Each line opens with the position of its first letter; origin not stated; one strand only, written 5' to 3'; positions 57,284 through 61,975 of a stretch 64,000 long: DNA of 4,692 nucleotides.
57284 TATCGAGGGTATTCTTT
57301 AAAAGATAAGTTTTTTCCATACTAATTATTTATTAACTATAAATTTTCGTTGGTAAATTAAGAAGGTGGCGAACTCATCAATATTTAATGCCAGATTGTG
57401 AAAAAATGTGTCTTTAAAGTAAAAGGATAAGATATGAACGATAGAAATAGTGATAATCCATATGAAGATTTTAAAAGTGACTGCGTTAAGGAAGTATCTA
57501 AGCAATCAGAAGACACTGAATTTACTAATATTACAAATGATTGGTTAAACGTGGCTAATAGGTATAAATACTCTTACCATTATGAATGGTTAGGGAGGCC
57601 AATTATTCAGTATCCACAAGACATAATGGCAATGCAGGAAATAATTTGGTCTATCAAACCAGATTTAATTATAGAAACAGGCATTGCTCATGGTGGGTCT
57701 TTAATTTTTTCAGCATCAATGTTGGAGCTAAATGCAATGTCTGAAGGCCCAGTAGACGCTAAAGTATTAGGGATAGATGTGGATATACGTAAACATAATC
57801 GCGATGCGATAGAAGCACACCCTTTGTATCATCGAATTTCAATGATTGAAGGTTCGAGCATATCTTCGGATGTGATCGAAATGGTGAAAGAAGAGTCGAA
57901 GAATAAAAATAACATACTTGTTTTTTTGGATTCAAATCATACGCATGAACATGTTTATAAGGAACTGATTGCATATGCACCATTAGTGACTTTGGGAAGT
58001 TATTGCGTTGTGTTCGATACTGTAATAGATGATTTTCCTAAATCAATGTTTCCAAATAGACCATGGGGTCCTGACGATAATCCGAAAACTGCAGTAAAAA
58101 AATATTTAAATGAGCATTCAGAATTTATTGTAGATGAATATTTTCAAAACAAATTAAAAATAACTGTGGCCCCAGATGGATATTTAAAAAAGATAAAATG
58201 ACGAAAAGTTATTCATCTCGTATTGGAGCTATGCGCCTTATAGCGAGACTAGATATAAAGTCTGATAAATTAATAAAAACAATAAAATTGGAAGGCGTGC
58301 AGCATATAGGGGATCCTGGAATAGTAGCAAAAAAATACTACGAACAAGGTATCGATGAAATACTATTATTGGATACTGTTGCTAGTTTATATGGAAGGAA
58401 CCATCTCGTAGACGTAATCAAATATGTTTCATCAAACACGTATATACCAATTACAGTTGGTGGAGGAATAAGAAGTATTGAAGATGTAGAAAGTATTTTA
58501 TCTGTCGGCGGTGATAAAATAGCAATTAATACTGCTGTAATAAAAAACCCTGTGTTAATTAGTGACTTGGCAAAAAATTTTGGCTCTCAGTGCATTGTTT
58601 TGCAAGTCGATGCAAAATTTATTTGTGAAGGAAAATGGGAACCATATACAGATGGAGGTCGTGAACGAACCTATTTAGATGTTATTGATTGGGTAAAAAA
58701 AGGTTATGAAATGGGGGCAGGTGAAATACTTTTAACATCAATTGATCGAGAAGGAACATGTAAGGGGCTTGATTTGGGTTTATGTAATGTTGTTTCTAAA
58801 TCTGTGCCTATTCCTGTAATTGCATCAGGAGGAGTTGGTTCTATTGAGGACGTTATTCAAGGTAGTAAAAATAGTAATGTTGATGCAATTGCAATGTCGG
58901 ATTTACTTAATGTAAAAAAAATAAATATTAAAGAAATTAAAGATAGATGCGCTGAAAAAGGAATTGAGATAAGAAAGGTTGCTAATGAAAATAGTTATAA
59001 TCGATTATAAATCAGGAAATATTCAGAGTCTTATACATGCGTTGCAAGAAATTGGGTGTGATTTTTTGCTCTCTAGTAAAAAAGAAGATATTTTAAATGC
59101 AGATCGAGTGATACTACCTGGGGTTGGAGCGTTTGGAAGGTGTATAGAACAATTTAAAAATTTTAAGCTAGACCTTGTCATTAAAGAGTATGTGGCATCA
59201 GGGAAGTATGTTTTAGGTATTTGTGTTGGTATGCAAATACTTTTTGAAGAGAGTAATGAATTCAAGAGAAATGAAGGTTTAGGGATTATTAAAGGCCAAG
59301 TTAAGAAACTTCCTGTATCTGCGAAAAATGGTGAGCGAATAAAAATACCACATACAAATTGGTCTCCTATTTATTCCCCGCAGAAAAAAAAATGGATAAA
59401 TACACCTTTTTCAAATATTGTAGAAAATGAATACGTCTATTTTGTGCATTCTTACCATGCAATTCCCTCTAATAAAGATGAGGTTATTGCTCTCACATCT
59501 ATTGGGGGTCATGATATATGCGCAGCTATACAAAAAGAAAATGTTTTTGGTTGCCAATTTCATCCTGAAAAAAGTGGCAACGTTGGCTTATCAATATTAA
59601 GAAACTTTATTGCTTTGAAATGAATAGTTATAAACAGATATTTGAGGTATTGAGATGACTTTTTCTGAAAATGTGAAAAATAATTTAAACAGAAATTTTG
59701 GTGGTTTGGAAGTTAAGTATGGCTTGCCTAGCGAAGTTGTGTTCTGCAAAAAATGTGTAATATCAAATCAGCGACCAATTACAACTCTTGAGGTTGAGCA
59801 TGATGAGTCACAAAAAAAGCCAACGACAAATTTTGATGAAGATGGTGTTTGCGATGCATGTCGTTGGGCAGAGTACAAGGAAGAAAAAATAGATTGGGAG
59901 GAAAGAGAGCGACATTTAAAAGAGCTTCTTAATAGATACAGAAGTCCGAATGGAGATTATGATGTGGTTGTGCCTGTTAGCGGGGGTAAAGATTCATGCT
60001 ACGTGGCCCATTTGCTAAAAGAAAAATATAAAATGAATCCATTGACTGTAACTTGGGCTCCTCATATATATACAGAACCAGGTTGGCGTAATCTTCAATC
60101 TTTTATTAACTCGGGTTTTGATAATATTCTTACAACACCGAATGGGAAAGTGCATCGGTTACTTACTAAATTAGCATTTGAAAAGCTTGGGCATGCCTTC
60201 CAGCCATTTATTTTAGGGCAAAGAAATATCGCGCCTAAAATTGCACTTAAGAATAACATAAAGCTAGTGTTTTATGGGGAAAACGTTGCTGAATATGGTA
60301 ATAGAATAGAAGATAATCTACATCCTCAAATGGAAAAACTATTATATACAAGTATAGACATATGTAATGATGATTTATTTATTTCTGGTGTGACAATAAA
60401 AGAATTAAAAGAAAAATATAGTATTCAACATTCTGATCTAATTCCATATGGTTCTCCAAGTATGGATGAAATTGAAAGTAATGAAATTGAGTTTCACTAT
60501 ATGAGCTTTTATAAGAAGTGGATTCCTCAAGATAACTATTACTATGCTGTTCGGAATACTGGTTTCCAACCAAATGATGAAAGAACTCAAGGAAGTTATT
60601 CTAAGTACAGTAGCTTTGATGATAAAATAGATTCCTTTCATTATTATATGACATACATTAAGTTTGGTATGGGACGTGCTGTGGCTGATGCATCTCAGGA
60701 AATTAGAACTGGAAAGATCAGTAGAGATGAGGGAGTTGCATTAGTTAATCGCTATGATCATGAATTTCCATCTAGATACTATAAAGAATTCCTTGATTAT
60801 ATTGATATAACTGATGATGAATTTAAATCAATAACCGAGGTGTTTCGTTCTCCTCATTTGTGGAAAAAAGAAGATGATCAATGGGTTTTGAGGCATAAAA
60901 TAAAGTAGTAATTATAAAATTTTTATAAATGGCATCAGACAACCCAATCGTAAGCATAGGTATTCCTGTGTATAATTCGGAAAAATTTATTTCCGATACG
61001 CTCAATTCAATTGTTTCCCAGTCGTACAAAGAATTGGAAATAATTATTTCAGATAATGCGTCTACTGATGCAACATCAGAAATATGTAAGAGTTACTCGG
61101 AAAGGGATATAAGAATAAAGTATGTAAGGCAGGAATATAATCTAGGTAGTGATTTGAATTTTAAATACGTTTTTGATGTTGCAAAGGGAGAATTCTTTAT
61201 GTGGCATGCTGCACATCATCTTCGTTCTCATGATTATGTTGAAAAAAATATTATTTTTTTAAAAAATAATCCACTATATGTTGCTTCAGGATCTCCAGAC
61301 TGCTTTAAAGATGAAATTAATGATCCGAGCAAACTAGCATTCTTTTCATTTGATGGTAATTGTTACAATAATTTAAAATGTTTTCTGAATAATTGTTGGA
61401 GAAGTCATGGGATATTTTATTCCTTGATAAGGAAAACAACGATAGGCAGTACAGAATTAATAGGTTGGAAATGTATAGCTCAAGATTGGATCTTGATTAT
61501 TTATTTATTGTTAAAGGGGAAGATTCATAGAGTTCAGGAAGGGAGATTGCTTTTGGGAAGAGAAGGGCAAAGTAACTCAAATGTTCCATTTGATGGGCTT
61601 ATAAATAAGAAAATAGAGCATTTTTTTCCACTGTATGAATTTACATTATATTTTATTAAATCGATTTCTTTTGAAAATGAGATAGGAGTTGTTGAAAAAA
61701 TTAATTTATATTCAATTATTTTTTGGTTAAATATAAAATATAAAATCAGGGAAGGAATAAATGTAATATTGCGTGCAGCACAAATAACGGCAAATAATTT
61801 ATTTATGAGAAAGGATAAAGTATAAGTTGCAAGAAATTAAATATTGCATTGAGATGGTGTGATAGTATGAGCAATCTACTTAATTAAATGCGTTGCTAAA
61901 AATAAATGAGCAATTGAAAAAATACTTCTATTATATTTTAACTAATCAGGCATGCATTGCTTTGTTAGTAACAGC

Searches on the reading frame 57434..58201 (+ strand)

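Call 21: search_protein_families(library=pfam, proteins=[window:57434-58201:+], max_evalue=0.00001)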
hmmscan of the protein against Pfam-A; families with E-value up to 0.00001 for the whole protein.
window:57434-58201:+ (255 aa): 2 families
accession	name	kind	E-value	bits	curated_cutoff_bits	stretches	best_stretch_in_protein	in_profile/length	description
PF04989.18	RMNT_CmcI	-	2.9e-93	311.7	23.2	1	45-254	2-206/206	Rhamnosyl O-methyltransferase/CmcI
PF13578.12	Methyltransf_24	-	1.2e-07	33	26.3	1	80-193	1-102/105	Methyltransferase domain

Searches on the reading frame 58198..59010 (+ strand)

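Call 21: search_protein_families(library=pfam, proteins=[window:58198-59010:+], max_evalue=0.00001)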
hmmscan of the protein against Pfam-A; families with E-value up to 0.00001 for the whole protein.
window:58198-59010:+ (270 aa): 3 families
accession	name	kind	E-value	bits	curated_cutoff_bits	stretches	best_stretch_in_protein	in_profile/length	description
PF00977.27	His_biosynth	-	2.8e-57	194.3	23.6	1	13-232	1-218/228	Histidine biosynthesis protein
PF03060.21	NMO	-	5.9e-06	26.3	28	0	68-115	179-226/331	Nitronate monooxygenase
PF01207.24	Dus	-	7.2e-06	25.8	20.4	0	72-123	174-226/311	Dihydrouridine synthase (Dus)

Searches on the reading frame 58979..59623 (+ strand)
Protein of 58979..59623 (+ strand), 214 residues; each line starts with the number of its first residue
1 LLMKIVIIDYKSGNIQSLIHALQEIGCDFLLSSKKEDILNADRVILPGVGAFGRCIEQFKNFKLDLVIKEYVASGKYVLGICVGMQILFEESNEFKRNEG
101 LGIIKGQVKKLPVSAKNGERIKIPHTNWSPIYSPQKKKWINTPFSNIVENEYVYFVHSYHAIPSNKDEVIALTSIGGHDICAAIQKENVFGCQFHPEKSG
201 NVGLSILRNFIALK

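Call 21: search_protein_families(library=pfam, proteins=[window:58979-59623:+], max_evalue=0.00001)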
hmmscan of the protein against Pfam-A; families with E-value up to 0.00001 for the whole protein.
window:58979-59623:+ (214 aa): 3 families
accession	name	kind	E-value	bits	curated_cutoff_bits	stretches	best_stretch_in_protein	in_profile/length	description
PF00117.34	GATase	-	2.4e-22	80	22.8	1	6-211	1-187/190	Glutamine amidotransferase class-I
PF01174.25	SNO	-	1.5e-08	35.2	27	0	13-110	6-102/188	SNO glutamine amidotransferase family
PF07685.20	GATase_3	-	2.6e-07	30.9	27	1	29-108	27-115/196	CobB/CobQ-like glutamine amidotransferase domain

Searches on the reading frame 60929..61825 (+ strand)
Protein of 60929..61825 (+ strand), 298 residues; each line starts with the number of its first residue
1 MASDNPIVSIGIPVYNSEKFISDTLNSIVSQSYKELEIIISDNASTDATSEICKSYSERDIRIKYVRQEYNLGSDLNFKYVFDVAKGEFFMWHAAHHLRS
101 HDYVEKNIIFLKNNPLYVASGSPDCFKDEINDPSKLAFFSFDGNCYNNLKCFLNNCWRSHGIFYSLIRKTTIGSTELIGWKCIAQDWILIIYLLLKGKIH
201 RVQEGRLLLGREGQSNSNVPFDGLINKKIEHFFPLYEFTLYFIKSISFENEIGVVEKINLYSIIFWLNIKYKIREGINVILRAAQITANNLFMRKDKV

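Call 21: search_protein_families(library=pfam, proteins=[window:60929-61825:+], max_evalue=0.00001)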
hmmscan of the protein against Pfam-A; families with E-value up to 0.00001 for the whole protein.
window:60929-61825:+ (298 aa): 2 families
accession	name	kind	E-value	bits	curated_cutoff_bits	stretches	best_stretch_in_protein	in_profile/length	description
PF00535.33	Glycos_transf_2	-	1.6e-26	93.6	23.3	1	9-145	1-132/168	Glycosyl transferase family 2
PF13641.12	Glyco_tranf_2_3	-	9.6e-06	26.2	27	0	8-79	3-76/230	Glycosyltransferase like family 2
